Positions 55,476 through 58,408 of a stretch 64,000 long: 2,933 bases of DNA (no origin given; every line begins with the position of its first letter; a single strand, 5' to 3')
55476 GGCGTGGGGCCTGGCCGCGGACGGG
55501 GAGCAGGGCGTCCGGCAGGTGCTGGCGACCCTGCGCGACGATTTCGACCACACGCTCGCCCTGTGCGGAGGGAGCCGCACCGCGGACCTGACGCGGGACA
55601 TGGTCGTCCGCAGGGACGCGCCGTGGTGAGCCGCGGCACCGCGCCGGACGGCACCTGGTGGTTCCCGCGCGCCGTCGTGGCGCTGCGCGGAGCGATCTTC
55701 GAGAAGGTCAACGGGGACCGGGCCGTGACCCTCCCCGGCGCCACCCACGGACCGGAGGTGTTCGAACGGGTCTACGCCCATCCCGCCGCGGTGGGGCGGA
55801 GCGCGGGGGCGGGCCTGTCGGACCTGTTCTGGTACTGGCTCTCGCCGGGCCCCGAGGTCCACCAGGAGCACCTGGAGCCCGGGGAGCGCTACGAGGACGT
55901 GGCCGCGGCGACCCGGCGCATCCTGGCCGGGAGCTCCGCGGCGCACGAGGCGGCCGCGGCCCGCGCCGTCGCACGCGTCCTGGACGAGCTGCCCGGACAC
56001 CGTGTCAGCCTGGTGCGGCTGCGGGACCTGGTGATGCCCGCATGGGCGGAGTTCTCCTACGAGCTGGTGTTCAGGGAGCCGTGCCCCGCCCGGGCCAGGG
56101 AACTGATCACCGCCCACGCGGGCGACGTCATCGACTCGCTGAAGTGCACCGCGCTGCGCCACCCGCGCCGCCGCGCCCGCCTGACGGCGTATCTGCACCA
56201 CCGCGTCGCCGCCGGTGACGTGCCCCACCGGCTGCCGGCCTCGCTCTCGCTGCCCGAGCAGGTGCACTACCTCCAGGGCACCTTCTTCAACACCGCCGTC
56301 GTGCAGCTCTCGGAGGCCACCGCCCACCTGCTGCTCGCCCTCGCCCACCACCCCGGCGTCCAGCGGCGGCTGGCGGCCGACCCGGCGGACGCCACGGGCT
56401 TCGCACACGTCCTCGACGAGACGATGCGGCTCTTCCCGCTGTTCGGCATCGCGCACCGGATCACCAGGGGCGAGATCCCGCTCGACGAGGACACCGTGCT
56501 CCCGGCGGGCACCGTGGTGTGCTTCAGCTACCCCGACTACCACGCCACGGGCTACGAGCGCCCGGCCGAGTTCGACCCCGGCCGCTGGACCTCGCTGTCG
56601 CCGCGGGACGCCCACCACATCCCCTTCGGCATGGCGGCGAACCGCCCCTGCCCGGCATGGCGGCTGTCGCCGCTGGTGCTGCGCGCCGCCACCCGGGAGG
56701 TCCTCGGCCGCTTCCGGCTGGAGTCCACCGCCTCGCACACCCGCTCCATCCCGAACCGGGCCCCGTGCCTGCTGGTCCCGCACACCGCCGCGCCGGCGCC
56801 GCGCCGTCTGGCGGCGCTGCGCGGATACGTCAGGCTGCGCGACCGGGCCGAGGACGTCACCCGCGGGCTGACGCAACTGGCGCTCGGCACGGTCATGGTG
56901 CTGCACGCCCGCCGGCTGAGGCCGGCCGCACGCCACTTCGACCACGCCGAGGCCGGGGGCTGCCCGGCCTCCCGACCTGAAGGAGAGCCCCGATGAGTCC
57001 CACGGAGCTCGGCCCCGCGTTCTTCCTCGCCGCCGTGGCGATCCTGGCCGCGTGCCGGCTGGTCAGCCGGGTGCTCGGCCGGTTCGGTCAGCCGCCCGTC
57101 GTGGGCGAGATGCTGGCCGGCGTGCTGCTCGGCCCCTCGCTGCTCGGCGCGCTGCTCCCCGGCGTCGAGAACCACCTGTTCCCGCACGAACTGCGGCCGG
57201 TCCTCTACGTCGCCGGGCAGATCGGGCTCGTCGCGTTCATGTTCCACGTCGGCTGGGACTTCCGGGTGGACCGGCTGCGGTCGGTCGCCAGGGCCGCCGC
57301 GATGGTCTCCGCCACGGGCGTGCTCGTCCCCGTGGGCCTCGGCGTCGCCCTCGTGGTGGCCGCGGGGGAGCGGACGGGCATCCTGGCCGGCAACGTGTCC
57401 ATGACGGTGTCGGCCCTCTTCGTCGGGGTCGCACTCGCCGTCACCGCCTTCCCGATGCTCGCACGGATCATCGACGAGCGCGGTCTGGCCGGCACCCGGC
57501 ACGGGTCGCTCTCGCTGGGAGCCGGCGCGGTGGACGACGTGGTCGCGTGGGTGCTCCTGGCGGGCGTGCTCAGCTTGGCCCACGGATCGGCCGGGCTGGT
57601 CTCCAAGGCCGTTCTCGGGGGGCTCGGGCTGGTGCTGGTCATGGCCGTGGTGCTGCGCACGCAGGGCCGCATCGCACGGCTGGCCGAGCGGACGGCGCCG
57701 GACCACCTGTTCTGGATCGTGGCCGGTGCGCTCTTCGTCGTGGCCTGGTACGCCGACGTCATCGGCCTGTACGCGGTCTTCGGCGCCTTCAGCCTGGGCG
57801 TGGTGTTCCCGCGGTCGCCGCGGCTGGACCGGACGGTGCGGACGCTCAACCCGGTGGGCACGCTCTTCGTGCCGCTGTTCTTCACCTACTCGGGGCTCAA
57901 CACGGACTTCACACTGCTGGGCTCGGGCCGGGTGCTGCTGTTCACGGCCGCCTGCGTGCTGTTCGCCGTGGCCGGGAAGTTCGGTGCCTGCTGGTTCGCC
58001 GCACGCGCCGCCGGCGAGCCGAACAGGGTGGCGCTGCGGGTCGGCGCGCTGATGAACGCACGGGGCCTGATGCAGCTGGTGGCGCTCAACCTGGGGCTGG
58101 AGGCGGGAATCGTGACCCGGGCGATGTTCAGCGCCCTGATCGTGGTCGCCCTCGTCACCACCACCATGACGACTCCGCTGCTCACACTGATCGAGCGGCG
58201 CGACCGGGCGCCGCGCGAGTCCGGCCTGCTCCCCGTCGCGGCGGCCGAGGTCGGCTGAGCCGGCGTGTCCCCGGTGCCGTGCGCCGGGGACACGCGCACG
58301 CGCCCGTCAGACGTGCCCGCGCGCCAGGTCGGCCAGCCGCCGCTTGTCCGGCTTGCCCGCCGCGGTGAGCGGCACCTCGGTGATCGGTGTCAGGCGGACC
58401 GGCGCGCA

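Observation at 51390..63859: Candidate uncharacterised aromatic-amino-acid-derived pathway cluster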

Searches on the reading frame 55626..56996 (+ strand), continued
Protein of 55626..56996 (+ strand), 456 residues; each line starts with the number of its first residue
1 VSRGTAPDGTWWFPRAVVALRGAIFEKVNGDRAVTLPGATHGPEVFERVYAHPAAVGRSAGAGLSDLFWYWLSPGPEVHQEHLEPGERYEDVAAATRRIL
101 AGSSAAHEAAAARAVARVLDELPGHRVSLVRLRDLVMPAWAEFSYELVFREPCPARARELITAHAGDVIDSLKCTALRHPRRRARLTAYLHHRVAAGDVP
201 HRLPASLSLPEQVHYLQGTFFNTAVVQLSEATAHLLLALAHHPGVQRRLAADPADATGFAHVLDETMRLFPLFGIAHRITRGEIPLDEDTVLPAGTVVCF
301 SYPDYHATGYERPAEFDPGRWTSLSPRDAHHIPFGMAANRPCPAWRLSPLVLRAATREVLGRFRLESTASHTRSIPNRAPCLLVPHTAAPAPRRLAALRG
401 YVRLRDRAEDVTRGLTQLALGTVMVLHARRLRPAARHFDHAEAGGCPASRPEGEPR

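Call 33: fold_search(model_id=the predicted structure, library=pdb)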
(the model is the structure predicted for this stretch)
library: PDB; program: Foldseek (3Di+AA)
matches with E <= 10: 1456; with E <= 0.001: 1450
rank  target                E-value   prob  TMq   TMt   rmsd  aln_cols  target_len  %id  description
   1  3tjs                  4.1e-10  1.00  0.54  0.55   6.9       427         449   15  Crystal Structure of the complex between human cytochrome P450 3A4 and desthiazolylmethyloxycarbonyl ritonavir (released 2012-03-07)
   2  6xz8_B                5.1e-10  1.00  0.58  0.56   6.5       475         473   15  Structure of aldosterone synthase (CYP11B2) in complex with N-[(1R)-1-[5-(6-chloro-1,1-dimethyl-3-oxo-isoindolin-2-yl) (released 2020-06-24)
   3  6xz8_C                6.9e-10  1.00  0.56  0.55   5.3       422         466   16  Structure of aldosterone synthase (CYP11B2) in complex with N-[(1R)-1-[5-(6-chloro-1,1-dimethyl-3-oxo-isoindolin-2-yl) (released 2020-06-24)
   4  6a16                  8.2e-10  1.00  0.54  0.56   4.5       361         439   15  Crystal structure of CYP90B1 in complex with uniconazole (released 2019-06-12)
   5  8w1j_A                8.6e-10  1.00  0.55  0.60   4.6       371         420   15  Crystal Structure of a fatty acid decarboxylase from Corynebacterium lipophiloflavum in complex with palmitic acid (released 2024-12-04)
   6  1n97_A                9.4e-10  1.00  0.58  0.67   6.4       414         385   16  Crystal Structure of CYP175A1 from Thermus thermophillus strain HB27 (released 2003-02-25)
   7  8w1j_C                1.3e-09  1.00  0.55  0.59   4.6       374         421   15  Crystal Structure of a fatty acid decarboxylase from Corynebacterium lipophiloflavum in complex with palmitic acid (released 2024-12-04)
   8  6xz9_A                1.3e-09  1.00  0.55  0.54   5.5       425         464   16  Structure of aldosterone synthase (CYP11B2) in complex with 5-chloro-3,3-dimethyl-2-[5-[1-(1-methylpyrazole-4-carbonyl (released 2020-06-24)
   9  8w1j_B                1.5e-09  1.00  0.55  0.59   4.6       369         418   15  Crystal Structure of a fatty acid decarboxylase from Corynebacterium lipophiloflavum in complex with palmitic acid (released 2024-12-04)
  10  5irv_A                1.6e-09  1.00  0.56  0.55   5.9       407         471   16  Human cytochrome P450 17A1 bound to inhibitor VT-464 (released 2017-03-15)
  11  1wiy_A                1.7e-09  1.00  0.55  0.69   6.0       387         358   17  Crystal Structure Analysis of a 6-coordinated Cytochorome P450 from Thermus thermophilus HB8 (released 2004-11-28)
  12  1wiy_B                1.7e-09  1.00  0.55  0.67   5.1       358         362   19  Crystal Structure Analysis of a 6-coordinated Cytochorome P450 from Thermus thermophilus HB8 (released 2004-11-28)
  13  7kvq_A                1.9e-09  1.00  0.53  0.53   7.5       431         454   15  Human CYP3A4 bound to an inhibitor (released 2021-01-20)
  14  7m8v_E                2.2e-09  1.00  0.56  0.56   7.1       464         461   16  Human CYP11B2 in complex with LCI699 (released 2021-06-16)
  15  4nkw_C                2.4e-09  1.00  0.58  0.57   6.0       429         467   15  Human steroidogenic cytochrome P450 17A1 mutant A105L with substrate pregnenolone (released 2014-10-22)
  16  4nkx_C                2.4e-09  1.00  0.57  0.56   6.3       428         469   16  Human steroidogenic cytochrome P450 17A1 mutant A105L with substrate progesterone (released 2014-10-22)
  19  4nkx_A                2.8e-09  1.00  0.55  0.54   5.9       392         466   16  Human steroidogenic cytochrome P450 17A1 mutant A105L with substrate progesterone (released 2014-10-22)
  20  9rxh                  3.1e-09  1.00  0.59  0.63   7.1       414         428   13  Cytochrome P450 decarboxylase from Staphylococcus aureus (OleT_Sa) with elaidic acid and acetate bound (released 2025-11-12)
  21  3ruk_A                3.2e-09  1.00  0.55  0.55   6.9       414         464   16  Human Cytochrome P450 CYP17A1 in complex with Abiraterone (released 2012-01-25)
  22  6ciz_B                3.3e-09  1.00  0.56  0.54   5.5       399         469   15  Human Cytochrome P450 17A1 in complex with inhibitor: abiraterone C6 nitrile (released 2018-06-06)
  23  6ww0_D                3.3e-09  1.00  0.58  0.57   6.1       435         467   16  Human steroidogenic cytochrome P450 17A1 with 3-keto-5alpha-abiraterone analog (released 2021-05-26)
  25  6fyj                  3.5e-09  1.00  0.62  0.68   7.5       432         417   14  Cytochrome P450 peroxygenase CYP152K6 in complex with Myristic Acid (released 2018-08-22)
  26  4nkx_D                3.5e-09  1.00  0.57  0.56   6.6       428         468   14  Human steroidogenic cytochrome P450 17A1 mutant A105L with substrate progesterone (released 2014-10-22)
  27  4nkx_B                3.8e-09  1.00  0.55  0.54   6.1       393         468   15  Human steroidogenic cytochrome P450 17A1 mutant A105L with substrate progesterone (released 2014-10-22)
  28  6chi_A                3.8e-09  1.00  0.57  0.56   6.5       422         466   15  Human Cytochrome P450 17A1 in complex with inhibitor: abiraterone C6 amide (released 2018-06-06)
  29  4nky_D                4.2e-09  1.00  0.55  0.54   5.2       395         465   16  Human steroidogenic cytochrome P450 17A1 mutant A105L with substrate 17alpha-hydroxyprogesterone (released 2014-10-22)
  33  5irq_B                4.7e-09  1.00  0.57  0.56   5.3       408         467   15  Human cytochrome P450 17A1 bound to inhibitors (R)- and (S)- orteronel (released 2017-03-15)
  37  5irv_C                5.4e-09  1.00  0.55  0.53   5.0       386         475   16  Human cytochrome P450 17A1 bound to inhibitor VT-464 (released 2017-03-15)
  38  4nkz_B                5.4e-09  1.00  0.56  0.55   6.0       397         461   15  Human steroidogenic cytochrome P450 17A1 mutant A105L with substrate 17alpha-hydroxypregnenolone (released 2014-10-22)
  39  5irq_A                5.4e-09  1.00  0.56  0.55   5.8       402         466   15  Human cytochrome P450 17A1 bound to inhibitors (R)- and (S)- orteronel (released 2017-03-15)
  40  9jqm_B                5.7e-09  1.00  0.61  0.64   5.5       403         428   13  X-ray structure of cytochrome P450 OleT from Lacicoccus alkaliphilus in complex with icosanoic acid (released 2025-08-06)
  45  2v0m_B                6.4e-09  1.00  0.51  0.51   6.6       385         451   16  Crystal structure of human P450 3A4 in complex with ketoconazole (released 2007-06-26)
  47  4nkw_A                7.0e-09  1.00  0.55  0.54   5.6       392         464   15  Human steroidogenic cytochrome P450 17A1 mutant A105L with substrate pregnenolone (released 2014-10-22)
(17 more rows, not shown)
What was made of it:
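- On Cytochrome P450 (PF00067): P450 fold with Foldseek probability 1.0 (call 33).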

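Call 65: find_encoding_contigs(protein=P0225, flank=10000, max_places=1)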
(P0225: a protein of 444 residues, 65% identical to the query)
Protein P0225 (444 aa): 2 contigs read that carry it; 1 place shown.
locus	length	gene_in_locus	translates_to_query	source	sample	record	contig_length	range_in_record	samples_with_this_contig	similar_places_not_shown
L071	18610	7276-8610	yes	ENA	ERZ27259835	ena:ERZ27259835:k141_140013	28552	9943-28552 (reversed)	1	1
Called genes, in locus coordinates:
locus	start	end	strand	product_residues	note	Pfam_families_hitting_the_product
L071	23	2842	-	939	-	PF00486:Trans_reg_C, PF03704:BTAD, PF00515:TPR_1 (faint), PF13181:TPR_8 (faint), PF00931:NB-ARC (weak), PF13424:TPR_12 (weak), PF17874:TPR_MalT (weak), PF13424:TPR_12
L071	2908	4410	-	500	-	PF00501:AMP-binding, PF13193:AMP-binding_C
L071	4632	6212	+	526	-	PF01266:DAO (faint), PF03486:HI0933_like (faint), PF07992:Pyr_redox_2, PF13434:Lys_Orn_oxgnase (faint), PF13450:NAD_binding_8 (faint), PF13454:NAD_binding_9 (faint), PF13738:Pyr_redox_3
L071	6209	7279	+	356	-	PF01070:FMN_dh, PF03060:NMO (weak)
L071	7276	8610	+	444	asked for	PF00067:p450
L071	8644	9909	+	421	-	PF00999:Na_H_Exchanger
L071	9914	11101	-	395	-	PF01266:DAO (faint), PF01494:FAD_binding_3, PF04820:Trp_halogenase (faint)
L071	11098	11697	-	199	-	PF03551:PadR, PF13601:HTH_34 (faint)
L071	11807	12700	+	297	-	PF00293:NUDIX, PF14815:NUDIX_4 (faint), PF00293:NUDIX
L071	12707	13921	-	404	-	PF00512:HisKA, PF02518:HATPase_c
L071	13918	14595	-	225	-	PF00072:Response_reg, PF00486:Trans_reg_C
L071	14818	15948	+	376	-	-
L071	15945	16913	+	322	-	PF00005:ABC_tran, PF13304:AAA_21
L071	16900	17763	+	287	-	PF12679:ABC2_membrane_2, PF12730:ABC2_membrane_4, PF10920:DUF2705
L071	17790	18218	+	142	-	PF22784:PTP-SAK (weak)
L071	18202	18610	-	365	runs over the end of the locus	PF01757:Acyl_transf_3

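Call 66: find_encoding_contigs(protein=P0221, flank=10000, max_places=1)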
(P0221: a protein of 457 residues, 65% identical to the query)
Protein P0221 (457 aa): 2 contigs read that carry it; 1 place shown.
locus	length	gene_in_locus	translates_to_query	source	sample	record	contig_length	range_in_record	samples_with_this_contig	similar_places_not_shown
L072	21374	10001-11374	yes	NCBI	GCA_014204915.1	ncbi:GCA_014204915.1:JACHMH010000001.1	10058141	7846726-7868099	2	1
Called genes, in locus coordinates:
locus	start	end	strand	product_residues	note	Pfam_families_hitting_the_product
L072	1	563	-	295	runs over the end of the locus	PF00528:BPD_transp_1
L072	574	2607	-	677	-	PF16499:Melibiase_2, PF17801:Melibiase_C, PF00041:fn3 (weak)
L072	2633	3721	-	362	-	PF02746:MR_MLE_N, PF13378:MR_MLE_C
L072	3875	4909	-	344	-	-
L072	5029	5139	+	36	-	-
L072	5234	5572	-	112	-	-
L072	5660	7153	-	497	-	PF00501:AMP-binding, PF13193:AMP-binding_C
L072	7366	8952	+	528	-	PF01266:DAO (faint), PF01593:Amino_oxidase (faint), PF03486:HI0933_like (faint), PF07992:Pyr_redox_2, PF13738:Pyr_redox_3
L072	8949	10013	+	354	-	PF01070:FMN_dh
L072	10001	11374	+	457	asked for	PF00067:p450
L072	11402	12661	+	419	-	PF00999:Na_H_Exchanger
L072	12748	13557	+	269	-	-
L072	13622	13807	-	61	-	-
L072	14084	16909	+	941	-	PF13191:AAA_16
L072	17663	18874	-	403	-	PF01266:DAO (faint), PF01494:FAD_binding_3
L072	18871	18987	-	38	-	-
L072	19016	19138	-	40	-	-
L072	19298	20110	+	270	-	PF04439:Adenyl_transf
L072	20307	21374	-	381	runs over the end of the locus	PF00291:PALP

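Call 78: search_protein_representatives(protein=window:55626-56993:+)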
Query: 456 residues. Proteins with E-value up to 0.001 (for the whole library): 412; up to 1e-10: 194; up to 1e-30: 93. The best 150 are listed.
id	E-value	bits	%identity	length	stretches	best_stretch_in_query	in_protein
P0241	2.3e-151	521.3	56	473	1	10-440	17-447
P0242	3.2e-148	510.9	57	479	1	11-450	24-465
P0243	1.8e-118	412.8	50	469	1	10-449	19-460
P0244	1.5e-116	406.5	45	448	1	11-438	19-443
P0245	2.2e-113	396.1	59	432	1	75-428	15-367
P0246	1.5e-106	373.5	62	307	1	10-294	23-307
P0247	3.5e-96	339.4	45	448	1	14-436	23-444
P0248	6.0e-96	338.6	56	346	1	92-439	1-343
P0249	1.5e-89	317.4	59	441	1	17-284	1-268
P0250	3.3e-89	316.4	40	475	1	8-440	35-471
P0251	3.6e-88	312.9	39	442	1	44-441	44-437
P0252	7.3e-88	311.9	41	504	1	12-440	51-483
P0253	3.7e-87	309.6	37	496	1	10-442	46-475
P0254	2.4e-85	303.6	40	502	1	11-438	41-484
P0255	1.8e-84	300.7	40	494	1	13-443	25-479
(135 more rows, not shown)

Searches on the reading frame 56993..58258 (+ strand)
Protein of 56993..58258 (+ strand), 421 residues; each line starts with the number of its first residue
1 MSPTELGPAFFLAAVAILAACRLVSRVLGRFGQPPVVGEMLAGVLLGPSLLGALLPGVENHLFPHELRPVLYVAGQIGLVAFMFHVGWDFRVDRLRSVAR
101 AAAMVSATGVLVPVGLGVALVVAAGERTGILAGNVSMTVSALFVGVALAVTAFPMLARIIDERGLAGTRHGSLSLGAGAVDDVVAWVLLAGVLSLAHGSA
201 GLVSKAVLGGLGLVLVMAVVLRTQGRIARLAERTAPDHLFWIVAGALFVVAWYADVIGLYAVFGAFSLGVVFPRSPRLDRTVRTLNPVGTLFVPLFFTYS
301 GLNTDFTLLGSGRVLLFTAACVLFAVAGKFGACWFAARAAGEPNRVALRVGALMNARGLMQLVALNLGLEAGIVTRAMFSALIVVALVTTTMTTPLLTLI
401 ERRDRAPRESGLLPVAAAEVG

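Call 7: search_protein_families(library=pfam, proteins=[window:56993-58258:+], max_evalue=0.01)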
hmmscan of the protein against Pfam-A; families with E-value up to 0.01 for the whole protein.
window:56993-58258:+ (421 aa): 1 family
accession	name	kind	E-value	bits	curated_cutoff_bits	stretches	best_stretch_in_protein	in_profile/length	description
PF00999.27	Na_H_Exchanger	-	4.5e-54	184.2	26.2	1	20-397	6-373/375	Sodium/hydrogen exchanger, transmembrane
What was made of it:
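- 56993..58258 (+): CPA2-family cation/proton antiporter (membrane domain only), with an ATGA overlap to the P450. It occupies a variable transporter slot. Na_H_Exchanger at 184 bits (call 7).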

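Call 8: search_protein_families(library=ncbifam, proteins=[window:56993-58258:+], max_evalue=0.001)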
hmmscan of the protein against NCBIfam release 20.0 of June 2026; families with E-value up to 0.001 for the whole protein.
window:56993-58258:+ (421 aa): 3 families
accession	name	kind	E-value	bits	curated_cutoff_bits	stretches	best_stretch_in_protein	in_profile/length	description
TIGR00932.1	2a37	subfamily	1.5e-37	129.6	238.3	1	20-305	3-275/275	monovalent cation:proton antiporter-2 (CPA2) family protein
NF002973.0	PRK03659.1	equivalog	3.3e-10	39.1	804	1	9-399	5-374/602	glutathione-regulated potassium-efflux system protein KefB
NF045626.1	FeTrans_MagA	equivalog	3.5e-08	32.8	700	1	12-402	10-378/386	iron transporter MagA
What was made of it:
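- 56993..58258 (+): CPA2 TIGR00932 130 bits against a cut-off of 238 (call 8).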
